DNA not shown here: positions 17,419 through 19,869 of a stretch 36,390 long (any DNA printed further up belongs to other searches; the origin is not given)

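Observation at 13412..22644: Co-directional four-gene cluster of planctomycete-specific exported proteins: DUF1501, PSCyt2/PSD1, an orphan 716-aa protein, and PSCyt1-WD40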

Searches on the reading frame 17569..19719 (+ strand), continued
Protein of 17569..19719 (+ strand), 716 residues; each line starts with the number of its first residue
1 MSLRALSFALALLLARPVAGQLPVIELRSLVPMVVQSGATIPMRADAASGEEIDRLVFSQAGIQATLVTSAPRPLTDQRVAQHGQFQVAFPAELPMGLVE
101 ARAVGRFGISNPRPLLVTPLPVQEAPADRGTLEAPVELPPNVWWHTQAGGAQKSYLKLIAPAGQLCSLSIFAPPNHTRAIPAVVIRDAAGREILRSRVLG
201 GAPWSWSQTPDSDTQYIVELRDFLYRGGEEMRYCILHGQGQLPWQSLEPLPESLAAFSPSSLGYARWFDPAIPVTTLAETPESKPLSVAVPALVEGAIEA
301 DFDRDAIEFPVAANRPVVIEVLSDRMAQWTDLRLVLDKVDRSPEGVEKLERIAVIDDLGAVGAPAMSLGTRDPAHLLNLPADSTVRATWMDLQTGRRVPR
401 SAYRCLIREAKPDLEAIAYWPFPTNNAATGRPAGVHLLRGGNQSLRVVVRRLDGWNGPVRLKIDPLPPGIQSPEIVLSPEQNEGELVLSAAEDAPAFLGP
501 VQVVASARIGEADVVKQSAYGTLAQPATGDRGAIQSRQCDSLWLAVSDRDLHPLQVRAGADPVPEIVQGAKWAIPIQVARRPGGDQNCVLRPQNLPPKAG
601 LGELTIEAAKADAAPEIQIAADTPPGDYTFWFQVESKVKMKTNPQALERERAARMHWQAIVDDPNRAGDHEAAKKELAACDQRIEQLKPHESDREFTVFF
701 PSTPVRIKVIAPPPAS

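Call 61: search_protein_representatives(alignment_id=A1)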
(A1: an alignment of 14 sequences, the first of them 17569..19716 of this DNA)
Query: 14 sequences, 744 profile positions. Proteins with E-value up to 0.001 (for the whole library): 23539; up to 1e-10: 12072; up to 1e-30: 5263. The best 150 are listed.
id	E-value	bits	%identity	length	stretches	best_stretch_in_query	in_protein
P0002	1.1e-251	853.6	-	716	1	4-743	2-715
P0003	2.0e-247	839.5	-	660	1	52-742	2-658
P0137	2.9e-239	812.5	-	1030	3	7-719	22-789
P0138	8.1e-237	804.4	-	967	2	12-741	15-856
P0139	1.3e-236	803.8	-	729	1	4-738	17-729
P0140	3.0e-232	789.3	-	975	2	5-741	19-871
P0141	6.4e-232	788.2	-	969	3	7-719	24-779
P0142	4.7e-228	775.5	-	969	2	8-743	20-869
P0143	3.4e-227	772.6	-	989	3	9-721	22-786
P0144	1.1e-226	771.0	-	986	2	14-742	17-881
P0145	6.6e-226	768.4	-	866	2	5-679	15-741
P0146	6.6e-226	768.4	-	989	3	7-722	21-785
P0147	4.1e-224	762.4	-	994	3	7-721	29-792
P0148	1.5e-222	757.2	-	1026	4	6-719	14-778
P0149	2.5e-222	756.5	-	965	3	7-717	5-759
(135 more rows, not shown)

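Call 83: search_protein_families(library=padloc, proteins=[window:17569-19719:+], max_evalue=0.001)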
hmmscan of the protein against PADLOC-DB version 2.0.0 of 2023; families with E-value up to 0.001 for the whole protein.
window:17569-19719:+ (716 aa): 0 families

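Call 84: find_encoding_contigs(protein=P0001, flank=10000, max_places=3)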
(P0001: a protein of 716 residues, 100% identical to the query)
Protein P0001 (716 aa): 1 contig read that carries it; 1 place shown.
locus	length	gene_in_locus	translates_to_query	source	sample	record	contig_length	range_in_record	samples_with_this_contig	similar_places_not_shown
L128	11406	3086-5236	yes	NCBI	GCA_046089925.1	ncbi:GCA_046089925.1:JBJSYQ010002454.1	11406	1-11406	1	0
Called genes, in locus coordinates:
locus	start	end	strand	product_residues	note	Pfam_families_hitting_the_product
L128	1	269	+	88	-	PF07394:DUF1501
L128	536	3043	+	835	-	PF02368:Big_2 (faint), PF07583:PSCyt2, PF07587:PSD1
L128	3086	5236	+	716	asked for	-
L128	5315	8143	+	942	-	PF07635:PSCyt1, PF23381:Beta-prop_IFT122_1st, PF24817:WD40_WDHD1_1st, PF25175:Beta-prop_WDR5, PF23381:Beta-prop_IFT122_1st, PF25174:Beta-prop_THOC3, PF24814:WD40_Prp19, PF24807:WD40_CDC20-Fz, +46 more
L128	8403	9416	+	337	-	PF07963:N_methyl (weak), PF07596:SBP_bac_10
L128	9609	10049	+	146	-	-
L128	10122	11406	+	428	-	PF10142:PhoPQ_related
